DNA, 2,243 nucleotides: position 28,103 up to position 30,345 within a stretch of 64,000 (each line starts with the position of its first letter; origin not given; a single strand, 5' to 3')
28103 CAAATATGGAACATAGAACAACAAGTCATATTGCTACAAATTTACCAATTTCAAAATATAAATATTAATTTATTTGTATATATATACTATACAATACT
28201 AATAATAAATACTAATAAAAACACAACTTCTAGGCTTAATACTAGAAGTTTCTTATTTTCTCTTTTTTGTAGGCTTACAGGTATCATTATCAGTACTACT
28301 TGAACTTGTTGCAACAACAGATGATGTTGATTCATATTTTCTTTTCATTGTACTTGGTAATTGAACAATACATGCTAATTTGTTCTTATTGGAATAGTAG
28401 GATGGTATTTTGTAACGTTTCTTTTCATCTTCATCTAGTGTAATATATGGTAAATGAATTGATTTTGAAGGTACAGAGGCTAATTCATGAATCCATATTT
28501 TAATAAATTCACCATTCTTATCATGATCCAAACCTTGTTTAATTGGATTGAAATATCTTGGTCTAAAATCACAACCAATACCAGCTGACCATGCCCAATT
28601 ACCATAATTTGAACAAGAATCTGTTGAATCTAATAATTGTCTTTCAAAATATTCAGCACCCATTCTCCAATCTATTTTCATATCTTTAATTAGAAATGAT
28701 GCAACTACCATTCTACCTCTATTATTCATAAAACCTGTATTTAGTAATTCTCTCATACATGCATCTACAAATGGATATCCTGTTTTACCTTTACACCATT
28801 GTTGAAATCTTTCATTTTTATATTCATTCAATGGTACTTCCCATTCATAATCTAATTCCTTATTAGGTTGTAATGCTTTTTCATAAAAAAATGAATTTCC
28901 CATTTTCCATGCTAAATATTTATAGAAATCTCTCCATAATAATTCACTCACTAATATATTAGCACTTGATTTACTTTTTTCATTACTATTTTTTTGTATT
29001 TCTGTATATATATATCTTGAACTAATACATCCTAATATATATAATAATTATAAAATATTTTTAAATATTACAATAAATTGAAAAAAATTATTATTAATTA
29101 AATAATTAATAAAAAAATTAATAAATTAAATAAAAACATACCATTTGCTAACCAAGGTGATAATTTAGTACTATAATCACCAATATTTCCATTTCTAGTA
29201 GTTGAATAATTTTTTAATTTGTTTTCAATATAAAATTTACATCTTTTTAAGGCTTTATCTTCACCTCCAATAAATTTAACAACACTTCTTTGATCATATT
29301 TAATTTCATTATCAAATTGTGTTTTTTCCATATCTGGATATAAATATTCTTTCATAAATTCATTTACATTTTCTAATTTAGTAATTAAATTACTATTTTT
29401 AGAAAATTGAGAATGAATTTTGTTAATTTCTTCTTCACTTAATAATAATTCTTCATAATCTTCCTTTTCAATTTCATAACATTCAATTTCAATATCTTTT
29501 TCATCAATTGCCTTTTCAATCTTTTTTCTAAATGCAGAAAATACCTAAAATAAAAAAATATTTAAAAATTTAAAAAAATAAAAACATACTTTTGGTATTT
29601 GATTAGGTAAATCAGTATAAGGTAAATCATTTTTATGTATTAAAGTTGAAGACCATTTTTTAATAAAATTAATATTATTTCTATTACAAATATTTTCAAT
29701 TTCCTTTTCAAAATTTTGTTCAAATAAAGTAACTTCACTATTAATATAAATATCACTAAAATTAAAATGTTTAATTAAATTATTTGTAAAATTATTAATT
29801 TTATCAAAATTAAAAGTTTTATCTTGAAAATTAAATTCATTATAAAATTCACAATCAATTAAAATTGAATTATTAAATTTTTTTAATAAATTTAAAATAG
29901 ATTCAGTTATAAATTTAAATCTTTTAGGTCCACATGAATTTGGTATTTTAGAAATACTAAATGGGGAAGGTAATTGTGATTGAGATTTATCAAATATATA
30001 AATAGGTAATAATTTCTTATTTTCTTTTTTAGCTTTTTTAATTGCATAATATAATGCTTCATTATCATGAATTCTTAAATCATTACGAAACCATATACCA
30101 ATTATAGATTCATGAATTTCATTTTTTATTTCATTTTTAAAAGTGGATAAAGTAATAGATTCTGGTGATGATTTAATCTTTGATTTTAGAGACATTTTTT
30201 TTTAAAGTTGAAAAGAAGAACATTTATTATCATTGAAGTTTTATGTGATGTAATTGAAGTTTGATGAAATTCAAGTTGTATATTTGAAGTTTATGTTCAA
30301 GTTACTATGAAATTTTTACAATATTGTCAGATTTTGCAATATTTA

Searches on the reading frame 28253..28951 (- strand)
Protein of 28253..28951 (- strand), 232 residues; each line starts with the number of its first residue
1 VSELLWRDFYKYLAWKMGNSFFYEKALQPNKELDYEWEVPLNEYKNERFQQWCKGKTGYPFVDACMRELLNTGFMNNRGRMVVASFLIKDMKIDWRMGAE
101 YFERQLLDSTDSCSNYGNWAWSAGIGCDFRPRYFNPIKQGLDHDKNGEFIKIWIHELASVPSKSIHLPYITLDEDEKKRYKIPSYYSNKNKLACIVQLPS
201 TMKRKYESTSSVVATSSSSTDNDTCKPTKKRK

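Call 65: search_protein_families(library=pfam, proteins=[window:28253-28951:-], max_evalue=0.0001)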
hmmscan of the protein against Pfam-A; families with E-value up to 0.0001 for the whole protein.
window:28253-28951:- (232 aa): 1 family
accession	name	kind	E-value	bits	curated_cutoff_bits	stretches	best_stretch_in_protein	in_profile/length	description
PF03441.19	FAD_binding_7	-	7.7e-60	202.2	27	1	2-188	3-185/203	FAD binding domain of DNA photolyase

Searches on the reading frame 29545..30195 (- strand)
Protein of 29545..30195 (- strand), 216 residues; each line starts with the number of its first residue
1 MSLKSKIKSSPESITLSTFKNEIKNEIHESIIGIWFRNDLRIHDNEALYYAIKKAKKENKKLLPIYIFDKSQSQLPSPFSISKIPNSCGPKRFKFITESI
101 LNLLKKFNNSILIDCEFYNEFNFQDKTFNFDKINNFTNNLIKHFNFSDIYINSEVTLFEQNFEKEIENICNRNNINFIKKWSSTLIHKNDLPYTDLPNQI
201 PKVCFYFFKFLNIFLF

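Call 65: search_protein_families(library=pfam, proteins=[window:29545-30195:-], max_evalue=0.0001)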
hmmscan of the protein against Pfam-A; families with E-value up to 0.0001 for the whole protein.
window:29545-30195:- (216 aa): 1 family
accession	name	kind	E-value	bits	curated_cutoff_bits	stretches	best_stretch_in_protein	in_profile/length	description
PF00875.24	DNA_photolyase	-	9.9e-19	68.3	26.6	1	34-204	3-145/164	DNA photolyase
